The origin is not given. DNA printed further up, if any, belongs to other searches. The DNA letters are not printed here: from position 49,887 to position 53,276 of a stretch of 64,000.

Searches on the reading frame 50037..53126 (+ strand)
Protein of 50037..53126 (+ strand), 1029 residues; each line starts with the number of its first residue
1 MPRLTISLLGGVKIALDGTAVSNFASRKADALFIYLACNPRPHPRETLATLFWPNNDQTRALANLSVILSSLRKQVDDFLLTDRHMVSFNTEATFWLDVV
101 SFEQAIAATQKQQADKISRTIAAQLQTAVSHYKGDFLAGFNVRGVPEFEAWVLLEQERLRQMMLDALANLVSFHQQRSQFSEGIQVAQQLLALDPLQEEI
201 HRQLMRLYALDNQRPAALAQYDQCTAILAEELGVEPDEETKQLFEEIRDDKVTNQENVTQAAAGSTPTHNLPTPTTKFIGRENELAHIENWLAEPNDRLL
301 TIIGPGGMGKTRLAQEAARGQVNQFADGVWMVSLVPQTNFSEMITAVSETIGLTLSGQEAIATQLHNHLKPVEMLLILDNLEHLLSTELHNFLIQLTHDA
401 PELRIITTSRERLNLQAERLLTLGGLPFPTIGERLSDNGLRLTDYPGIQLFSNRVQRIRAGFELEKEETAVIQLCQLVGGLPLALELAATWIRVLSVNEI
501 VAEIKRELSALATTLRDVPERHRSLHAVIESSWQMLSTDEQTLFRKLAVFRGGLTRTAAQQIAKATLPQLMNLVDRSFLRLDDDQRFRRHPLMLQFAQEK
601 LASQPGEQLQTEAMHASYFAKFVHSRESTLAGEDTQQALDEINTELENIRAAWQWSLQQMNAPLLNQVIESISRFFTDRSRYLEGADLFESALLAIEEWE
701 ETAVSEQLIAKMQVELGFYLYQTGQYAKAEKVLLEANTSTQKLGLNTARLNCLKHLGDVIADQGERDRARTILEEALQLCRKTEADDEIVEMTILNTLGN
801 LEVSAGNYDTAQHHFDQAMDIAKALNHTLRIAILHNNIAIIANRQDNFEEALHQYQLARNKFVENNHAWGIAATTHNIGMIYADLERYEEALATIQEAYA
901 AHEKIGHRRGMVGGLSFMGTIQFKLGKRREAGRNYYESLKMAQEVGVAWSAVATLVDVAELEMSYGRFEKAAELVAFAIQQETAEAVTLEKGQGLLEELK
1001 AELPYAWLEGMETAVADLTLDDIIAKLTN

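Call 78: search_protein_families(library=pfam, proteins=[window:50037-53126:+])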
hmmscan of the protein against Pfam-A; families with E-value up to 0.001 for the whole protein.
window:50037-53126:+ (1029 aa): 15 families
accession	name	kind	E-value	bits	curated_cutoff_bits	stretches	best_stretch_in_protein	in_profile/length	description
PF13424.12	TPR_12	-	2.7e-36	124.1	30.1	5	754-824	6-77/77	Tetratricopeptide repeat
PF03704.23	BTAD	-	4.1e-25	89.3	22.1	1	97-248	1-146/146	Bacterial transcriptional activator domain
PF13374.12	TPR_10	-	4.6e-15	55.5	27.5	1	750-783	2-35/42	Tetratricopeptide repeat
PF07719.23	TPR_2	-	3.7e-12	45.8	27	0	876-900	5-29/34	Tetratricopeptide repeat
PF00931.28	NB-ARC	-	4.6e-10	39.6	23.5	1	282-412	2-138/248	NB-ARC domain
PF13428.12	TPR_14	-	2e-09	37.6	23.5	0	165-207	2-44/44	Tetratricopeptide repeat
PF00515.34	TPR_1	-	6.1e-09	35.8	27.8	0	877-898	6-27/34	Tetratricopeptide repeat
PF13181.12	TPR_8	-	1.5e-08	34.6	25.7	0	876-899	5-28/34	Tetratricopeptide repeat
PF13401.12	AAA_22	-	2.1e-08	35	27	1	297-398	5-109/130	AAA domain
PF17874.7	TPR_MalT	-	2.1e-08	34.3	45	2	715-859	45-188/336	MalT-like TPR region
PF13191.12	AAA_16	-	1.4e-06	29.4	32.6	1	277-370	1-103/167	AAA ATPase domain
PF13176.12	TPR_7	-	4.4e-06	26.8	27.9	0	876-907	3-34/36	Tetratricopeptide repeat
PF01637.24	ATPase_2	-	2.7e-05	24.5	33.2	1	278-321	1-44/225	ATPase domain predominantly from Archaea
PF13432.12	TPR_16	-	9.9e-05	23.1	32.7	0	797-857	2-55/65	Tetratricopeptide repeat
PF14938.12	SNAP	-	0.00088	19.3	25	0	807-894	89-177/282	Soluble NSF attachment protein, SNAP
